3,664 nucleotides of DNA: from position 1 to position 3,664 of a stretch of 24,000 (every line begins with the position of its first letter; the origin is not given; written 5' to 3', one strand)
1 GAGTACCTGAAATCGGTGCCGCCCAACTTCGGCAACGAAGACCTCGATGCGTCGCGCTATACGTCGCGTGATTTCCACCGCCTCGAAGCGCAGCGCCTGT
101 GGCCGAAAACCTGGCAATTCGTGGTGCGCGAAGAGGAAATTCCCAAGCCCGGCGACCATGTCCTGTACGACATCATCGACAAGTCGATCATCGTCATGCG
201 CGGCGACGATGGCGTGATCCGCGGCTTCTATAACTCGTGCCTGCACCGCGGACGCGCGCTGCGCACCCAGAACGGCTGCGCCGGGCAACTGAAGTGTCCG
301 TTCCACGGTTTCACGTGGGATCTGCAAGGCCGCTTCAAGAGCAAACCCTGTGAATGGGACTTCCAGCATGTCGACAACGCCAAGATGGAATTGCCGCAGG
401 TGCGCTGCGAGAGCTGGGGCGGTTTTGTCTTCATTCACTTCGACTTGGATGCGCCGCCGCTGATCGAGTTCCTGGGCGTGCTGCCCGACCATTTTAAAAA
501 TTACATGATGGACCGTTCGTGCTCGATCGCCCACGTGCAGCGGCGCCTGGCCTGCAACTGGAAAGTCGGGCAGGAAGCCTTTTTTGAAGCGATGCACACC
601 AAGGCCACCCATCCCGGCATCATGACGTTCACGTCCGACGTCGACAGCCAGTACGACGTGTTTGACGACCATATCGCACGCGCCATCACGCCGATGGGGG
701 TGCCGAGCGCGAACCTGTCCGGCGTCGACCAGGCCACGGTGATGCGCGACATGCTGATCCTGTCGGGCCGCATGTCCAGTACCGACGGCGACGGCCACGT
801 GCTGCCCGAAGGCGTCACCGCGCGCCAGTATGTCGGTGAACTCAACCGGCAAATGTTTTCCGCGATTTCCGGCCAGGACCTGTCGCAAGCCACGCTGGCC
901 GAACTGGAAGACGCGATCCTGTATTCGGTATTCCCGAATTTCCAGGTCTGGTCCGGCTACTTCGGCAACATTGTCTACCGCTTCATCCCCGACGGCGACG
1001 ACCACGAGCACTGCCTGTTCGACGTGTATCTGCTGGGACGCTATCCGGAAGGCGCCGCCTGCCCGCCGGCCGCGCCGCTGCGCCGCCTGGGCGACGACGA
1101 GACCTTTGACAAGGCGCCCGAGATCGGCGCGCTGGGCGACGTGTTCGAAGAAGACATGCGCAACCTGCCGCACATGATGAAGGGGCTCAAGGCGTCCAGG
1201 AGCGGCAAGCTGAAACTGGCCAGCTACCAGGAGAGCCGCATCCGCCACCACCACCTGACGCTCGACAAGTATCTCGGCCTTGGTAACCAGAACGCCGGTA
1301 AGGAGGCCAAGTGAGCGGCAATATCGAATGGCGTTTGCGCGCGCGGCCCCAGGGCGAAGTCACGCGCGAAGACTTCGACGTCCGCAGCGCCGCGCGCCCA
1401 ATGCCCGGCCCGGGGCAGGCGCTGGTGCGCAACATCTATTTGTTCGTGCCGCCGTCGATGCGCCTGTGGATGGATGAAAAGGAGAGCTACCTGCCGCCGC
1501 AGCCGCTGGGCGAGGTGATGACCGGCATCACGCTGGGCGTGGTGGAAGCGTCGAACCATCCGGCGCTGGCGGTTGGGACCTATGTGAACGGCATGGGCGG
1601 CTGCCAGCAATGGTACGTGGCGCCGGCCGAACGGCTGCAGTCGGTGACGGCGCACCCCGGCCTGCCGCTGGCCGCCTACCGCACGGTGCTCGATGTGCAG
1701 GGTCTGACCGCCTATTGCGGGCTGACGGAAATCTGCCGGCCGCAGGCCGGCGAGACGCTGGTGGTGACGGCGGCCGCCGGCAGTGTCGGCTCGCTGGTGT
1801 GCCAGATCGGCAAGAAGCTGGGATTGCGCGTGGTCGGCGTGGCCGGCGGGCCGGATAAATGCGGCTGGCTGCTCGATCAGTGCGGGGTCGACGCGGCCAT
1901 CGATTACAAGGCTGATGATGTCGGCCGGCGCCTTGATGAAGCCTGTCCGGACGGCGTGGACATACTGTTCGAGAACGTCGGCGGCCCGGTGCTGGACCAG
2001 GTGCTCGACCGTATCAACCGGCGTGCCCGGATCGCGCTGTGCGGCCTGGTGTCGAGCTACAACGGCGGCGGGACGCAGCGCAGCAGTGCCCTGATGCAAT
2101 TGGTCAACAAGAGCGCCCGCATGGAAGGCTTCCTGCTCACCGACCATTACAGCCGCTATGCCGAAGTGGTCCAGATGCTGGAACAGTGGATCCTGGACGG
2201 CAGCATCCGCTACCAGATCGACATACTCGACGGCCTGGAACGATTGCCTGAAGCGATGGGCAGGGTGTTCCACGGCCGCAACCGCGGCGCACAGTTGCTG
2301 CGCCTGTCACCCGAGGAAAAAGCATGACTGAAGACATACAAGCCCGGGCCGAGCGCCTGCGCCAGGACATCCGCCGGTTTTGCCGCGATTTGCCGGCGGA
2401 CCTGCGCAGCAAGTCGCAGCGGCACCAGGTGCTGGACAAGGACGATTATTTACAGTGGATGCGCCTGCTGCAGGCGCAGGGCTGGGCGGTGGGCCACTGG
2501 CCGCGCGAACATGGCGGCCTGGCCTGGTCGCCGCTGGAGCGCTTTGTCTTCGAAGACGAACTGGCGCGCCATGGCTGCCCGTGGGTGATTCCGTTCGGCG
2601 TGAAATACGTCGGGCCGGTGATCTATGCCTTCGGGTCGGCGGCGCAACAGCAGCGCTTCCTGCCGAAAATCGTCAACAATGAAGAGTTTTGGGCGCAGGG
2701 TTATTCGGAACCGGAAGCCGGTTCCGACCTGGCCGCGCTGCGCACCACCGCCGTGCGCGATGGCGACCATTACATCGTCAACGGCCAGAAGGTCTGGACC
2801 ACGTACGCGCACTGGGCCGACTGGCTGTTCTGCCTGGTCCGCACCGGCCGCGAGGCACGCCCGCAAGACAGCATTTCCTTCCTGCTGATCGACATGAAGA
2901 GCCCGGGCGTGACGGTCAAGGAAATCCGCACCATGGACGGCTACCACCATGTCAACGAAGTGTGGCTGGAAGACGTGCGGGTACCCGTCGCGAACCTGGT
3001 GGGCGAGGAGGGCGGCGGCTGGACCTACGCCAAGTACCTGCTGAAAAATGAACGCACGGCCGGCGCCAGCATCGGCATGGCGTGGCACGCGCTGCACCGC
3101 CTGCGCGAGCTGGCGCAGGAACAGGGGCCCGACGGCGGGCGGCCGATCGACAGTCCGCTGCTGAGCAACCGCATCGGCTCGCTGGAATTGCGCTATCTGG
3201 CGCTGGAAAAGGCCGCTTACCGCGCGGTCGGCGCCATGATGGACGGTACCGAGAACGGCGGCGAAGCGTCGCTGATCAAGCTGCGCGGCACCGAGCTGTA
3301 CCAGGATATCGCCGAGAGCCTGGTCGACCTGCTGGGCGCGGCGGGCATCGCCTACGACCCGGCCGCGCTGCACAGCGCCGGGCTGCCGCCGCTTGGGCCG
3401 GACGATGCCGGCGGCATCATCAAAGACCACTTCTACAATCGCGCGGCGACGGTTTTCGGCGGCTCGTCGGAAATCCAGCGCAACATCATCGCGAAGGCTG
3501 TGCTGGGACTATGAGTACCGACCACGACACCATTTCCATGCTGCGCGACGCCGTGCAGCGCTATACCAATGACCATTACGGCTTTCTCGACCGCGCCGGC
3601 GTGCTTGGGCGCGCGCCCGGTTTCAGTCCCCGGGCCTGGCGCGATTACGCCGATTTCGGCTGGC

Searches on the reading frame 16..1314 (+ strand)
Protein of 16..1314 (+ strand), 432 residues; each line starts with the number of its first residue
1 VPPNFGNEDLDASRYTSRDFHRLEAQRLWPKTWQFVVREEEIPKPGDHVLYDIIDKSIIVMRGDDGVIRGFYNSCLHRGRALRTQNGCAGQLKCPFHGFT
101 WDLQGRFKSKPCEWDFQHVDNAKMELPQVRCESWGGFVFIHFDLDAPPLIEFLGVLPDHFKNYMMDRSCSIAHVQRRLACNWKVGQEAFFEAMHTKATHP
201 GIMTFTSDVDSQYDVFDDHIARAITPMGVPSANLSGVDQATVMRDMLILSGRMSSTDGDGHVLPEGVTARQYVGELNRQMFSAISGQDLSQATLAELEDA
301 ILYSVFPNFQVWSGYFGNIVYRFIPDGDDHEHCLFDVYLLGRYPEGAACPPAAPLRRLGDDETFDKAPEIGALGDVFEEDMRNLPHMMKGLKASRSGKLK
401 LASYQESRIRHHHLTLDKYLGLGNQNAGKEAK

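Call 83: search_protein_families(library=pfam, proteins=[window:16-1314:+], max_evalue=0.00001)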
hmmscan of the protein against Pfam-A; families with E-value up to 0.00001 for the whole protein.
window:16-1314:+ (432 aa): 2 families
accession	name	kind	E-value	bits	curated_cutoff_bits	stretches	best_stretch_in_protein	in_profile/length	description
PF00355.32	Rieske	-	7.7e-14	51.8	20.3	1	32-113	1-81/88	Rieske [2Fe-2S] domain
PF00848.25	Ring_hydroxyl_A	-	6.1e-13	49.6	24.9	1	172-420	8-206/208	Ring hydroxylating alpha subunit (catalytic domain)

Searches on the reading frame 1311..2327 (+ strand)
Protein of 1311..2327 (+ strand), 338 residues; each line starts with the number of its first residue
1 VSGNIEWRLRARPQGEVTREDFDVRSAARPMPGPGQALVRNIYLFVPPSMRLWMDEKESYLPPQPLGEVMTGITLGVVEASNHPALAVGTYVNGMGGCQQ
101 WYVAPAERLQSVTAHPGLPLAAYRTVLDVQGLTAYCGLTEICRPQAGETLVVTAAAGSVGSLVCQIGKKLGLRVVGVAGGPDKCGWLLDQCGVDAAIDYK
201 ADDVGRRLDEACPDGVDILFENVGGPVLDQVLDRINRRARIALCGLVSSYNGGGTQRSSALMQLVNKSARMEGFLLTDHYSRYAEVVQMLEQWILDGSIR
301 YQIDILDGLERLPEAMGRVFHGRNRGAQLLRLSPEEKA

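Call 83: search_protein_families(library=pfam, proteins=[window:1311-2327:+], max_evalue=0.00001)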
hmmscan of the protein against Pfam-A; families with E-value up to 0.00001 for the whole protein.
window:1311-2327:+ (338 aa): 3 families
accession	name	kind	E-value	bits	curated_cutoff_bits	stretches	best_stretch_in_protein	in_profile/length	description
PF16884.10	ADH_N_2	-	2.4e-31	108.3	31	1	6-112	2-108/108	N-terminal domain of oxidoreductase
PF00107.32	ADH_zinc_N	-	2.2e-18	66.9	31.8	1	159-291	2-128/129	Zinc-binding dehydrogenase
PF13602.12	ADH_zinc_N_2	-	8.6e-10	40.1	27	1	192-326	2-130/134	Zinc-binding dehydrogenase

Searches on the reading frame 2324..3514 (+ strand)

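Call 83: search_protein_families(library=pfam, proteins=[window:2324-3514:+], max_evalue=0.00001)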
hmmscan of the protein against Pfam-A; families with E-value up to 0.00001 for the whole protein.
window:2324-3514:+ (396 aa): 3 families
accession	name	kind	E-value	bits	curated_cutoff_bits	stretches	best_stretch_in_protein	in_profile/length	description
PF00441.29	Acyl-CoA_dh_1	-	4.6e-24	85.7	22.4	1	230-394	1-150/150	Acyl-CoA dehydrogenase, C-terminal domain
PF02770.24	Acyl-CoA_dh_M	-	2.5e-20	72.9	33.3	1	124-216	1-95/97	Acyl-CoA dehydrogenase, middle domain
PF02771.21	Acyl-CoA_dh_N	-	5.7e-15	56.1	22.9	1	9-120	4-113/113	Acyl-CoA dehydrogenase, N-terminal domain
